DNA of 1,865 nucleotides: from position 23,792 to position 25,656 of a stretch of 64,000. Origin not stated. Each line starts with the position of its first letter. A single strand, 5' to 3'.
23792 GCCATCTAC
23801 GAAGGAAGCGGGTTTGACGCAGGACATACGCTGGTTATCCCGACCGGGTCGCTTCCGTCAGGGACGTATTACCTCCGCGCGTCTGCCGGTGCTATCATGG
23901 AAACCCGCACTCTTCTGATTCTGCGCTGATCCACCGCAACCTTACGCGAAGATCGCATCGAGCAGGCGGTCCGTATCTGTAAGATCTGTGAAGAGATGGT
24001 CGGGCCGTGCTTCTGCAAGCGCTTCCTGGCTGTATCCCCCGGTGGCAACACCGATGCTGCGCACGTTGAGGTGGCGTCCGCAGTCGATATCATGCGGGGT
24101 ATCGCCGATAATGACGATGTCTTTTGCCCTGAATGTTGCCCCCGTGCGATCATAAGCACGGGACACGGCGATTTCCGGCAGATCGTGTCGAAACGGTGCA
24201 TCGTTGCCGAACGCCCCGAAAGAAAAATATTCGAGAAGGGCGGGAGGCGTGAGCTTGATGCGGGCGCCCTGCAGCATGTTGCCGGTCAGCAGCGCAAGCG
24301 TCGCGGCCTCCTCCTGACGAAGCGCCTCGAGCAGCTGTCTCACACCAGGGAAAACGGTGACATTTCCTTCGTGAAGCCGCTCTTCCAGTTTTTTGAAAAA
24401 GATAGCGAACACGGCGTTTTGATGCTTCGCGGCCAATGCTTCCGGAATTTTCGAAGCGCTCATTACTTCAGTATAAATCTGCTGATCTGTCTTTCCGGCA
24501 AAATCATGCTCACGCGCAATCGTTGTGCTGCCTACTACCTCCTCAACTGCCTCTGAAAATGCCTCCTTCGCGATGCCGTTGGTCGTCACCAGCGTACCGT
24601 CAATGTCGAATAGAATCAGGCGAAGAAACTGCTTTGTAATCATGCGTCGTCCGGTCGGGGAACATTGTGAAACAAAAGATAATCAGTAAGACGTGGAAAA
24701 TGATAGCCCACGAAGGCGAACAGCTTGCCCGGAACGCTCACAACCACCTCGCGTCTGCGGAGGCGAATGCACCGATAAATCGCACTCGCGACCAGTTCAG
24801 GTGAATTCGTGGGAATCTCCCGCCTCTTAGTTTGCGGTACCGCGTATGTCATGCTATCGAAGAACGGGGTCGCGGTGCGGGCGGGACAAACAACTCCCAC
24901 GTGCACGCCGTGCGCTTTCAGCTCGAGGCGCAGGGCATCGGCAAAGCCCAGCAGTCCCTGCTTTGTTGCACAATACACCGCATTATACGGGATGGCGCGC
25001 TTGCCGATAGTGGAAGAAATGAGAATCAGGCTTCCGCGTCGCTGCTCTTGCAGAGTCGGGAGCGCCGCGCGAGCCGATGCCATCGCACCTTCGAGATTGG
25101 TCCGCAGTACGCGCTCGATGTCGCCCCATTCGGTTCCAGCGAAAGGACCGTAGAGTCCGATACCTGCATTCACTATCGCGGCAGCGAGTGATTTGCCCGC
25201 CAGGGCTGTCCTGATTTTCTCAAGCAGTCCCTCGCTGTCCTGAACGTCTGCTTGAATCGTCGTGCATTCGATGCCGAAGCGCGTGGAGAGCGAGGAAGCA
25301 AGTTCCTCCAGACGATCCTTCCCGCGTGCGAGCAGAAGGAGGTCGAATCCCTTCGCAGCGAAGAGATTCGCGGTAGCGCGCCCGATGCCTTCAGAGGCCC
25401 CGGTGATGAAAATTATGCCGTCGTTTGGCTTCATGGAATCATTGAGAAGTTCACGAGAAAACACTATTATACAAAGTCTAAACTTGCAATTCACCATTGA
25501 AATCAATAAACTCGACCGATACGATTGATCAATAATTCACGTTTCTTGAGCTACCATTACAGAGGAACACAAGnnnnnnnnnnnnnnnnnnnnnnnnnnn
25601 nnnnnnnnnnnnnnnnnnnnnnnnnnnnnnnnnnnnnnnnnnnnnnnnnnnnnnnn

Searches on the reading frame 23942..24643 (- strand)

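Call 39: search_protein_families(library=pfam, proteins=[window:23942-24643:-], max_evalue=0.00001)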
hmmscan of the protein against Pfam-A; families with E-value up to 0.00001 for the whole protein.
window:23942-24643:- (233 aa): 4 families
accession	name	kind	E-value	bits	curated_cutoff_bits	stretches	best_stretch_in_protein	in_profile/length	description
PF13419.12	HAD_2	-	2.4e-21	77.1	23.8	1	10-199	1-178/178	Haloacid dehalogenase-like hydrolase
PF00702.32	Hydrolase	-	2.1e-13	51.5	26.4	1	8-190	2-188/191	haloacid dehalogenase-like hydrolase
PF13242.12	Hydrolase_like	-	1.9e-11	44.1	22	1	162-223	12-74/75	HAD-hyrolase-like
PF12710.13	HAD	-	5e-11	43.8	27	1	10-190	1-189/189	haloacid dehalogenase-like hydrolase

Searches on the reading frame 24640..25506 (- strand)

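Call 39: search_protein_families(library=pfam, proteins=[window:24640-25506:-], max_evalue=0.00001)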
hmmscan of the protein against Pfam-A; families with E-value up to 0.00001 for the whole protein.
window:24640-25506:- (288 aa): 3 families
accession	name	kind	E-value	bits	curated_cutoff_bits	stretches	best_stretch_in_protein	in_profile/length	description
PF00106.31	adh_short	-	4.4e-41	140.9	26.6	1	31-218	2-189/195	short chain dehydrogenase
PF13561.12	adh_short_C2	-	1.2e-28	100.7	27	1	36-220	1-185/236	Enoyl-(Acyl carrier protein) reductase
PF08659.16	KR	-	4.8e-10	40.1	22.6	1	30-203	1-175/180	KR domain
